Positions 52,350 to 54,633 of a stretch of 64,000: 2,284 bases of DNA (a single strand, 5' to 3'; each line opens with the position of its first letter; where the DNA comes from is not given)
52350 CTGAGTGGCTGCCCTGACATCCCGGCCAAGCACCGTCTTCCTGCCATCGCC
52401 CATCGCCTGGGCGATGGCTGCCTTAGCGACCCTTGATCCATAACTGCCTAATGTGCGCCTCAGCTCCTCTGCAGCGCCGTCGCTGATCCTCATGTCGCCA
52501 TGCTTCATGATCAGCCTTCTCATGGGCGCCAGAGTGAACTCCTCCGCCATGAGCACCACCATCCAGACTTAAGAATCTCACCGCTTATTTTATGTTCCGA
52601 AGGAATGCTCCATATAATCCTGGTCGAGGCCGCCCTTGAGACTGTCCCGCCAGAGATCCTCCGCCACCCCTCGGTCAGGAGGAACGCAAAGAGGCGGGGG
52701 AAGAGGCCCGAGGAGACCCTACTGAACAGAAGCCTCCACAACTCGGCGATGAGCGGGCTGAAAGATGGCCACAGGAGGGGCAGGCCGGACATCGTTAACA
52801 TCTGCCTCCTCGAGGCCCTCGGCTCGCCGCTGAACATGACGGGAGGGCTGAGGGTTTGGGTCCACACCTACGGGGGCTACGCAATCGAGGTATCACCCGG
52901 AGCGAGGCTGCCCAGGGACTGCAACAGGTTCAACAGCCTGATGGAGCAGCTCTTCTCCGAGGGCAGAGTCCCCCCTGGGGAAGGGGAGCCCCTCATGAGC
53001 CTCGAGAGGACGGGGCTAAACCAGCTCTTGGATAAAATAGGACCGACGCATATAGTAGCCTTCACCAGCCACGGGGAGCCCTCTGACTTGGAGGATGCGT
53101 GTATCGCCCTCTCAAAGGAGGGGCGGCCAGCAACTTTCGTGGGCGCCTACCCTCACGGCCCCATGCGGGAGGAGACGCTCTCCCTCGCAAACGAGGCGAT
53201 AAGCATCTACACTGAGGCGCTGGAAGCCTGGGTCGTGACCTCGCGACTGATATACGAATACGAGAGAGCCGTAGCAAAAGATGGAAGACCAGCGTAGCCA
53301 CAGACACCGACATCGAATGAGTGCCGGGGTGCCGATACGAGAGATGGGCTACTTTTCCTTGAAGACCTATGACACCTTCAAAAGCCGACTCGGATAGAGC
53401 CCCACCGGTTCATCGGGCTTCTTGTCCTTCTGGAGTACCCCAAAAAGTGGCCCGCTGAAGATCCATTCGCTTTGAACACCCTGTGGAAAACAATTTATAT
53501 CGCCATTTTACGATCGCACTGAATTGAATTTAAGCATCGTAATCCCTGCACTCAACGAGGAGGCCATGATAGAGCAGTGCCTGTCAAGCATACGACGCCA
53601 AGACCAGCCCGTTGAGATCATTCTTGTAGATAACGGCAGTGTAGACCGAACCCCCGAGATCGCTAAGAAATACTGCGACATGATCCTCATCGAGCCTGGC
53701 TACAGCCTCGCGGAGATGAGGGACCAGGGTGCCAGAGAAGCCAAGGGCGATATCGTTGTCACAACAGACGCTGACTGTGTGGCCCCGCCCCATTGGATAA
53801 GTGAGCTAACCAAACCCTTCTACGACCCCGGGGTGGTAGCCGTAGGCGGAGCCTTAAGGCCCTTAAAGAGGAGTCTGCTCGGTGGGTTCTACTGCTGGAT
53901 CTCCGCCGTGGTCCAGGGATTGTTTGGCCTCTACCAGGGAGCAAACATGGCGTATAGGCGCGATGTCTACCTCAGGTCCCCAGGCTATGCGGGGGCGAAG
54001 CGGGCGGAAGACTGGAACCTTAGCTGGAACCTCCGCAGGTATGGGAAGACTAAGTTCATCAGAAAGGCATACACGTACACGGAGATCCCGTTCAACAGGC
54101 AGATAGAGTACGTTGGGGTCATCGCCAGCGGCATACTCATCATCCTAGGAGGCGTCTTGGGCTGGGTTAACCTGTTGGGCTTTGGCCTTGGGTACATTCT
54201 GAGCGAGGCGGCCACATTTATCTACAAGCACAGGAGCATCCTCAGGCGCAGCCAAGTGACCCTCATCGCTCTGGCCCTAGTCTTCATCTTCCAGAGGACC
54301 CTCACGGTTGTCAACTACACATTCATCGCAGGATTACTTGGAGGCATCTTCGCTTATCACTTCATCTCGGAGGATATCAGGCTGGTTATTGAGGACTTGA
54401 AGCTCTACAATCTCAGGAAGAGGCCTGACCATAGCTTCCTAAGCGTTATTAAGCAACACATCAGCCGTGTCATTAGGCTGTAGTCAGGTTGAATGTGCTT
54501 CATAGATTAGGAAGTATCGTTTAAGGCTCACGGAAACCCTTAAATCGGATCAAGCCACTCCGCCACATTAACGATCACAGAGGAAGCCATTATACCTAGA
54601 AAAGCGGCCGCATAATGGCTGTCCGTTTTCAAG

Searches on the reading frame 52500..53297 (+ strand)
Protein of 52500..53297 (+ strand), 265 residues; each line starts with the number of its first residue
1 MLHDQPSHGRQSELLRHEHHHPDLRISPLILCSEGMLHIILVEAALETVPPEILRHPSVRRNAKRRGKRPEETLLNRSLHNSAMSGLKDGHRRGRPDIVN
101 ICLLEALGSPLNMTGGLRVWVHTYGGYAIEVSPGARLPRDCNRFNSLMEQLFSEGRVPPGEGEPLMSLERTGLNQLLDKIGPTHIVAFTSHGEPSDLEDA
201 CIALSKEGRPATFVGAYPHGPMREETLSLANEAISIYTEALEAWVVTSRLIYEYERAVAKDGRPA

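Call 39: search_protein_families(library=pfam, proteins=[window:52500-53297:+], max_evalue=0.000001)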
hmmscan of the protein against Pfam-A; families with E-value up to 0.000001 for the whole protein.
window:52500-53297:+ (265 aa): 1 family
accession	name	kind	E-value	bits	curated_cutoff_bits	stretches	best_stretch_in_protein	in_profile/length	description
PF03587.19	EMG1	-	1.8e-53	181.4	28.2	1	39-255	1-197/197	EMG1/NEP1 methyltransferase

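Call 65: find_encoding_contigs(protein=window:52500-53297:+, flank=2000, max_places=3)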
Protein window:52500-53297:+ (265 aa): no gene with exactly this product is on record in the collection.

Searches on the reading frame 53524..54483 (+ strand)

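Call 39: search_protein_families(library=pfam, proteins=[window:53524-54483:+], max_evalue=0.000001)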
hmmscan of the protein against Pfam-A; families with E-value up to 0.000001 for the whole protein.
window:53524-54483:+ (319 aa): 3 families
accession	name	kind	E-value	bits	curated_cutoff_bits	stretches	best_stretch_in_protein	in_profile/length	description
PF00535.33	Glycos_transf_2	-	2.7e-28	99.4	23.3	1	4-110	1-114/168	Glycosyl transferase family 2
PF13641.12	Glyco_tranf_2_3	-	2.3e-11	44.6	27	1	3-116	3-128/230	Glycosyltransferase like family 2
PF10111.15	Glyco_tranf_2_2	-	1.8e-07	31.4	27.3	1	4-89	1-96/276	Glycosyltransferase like family 2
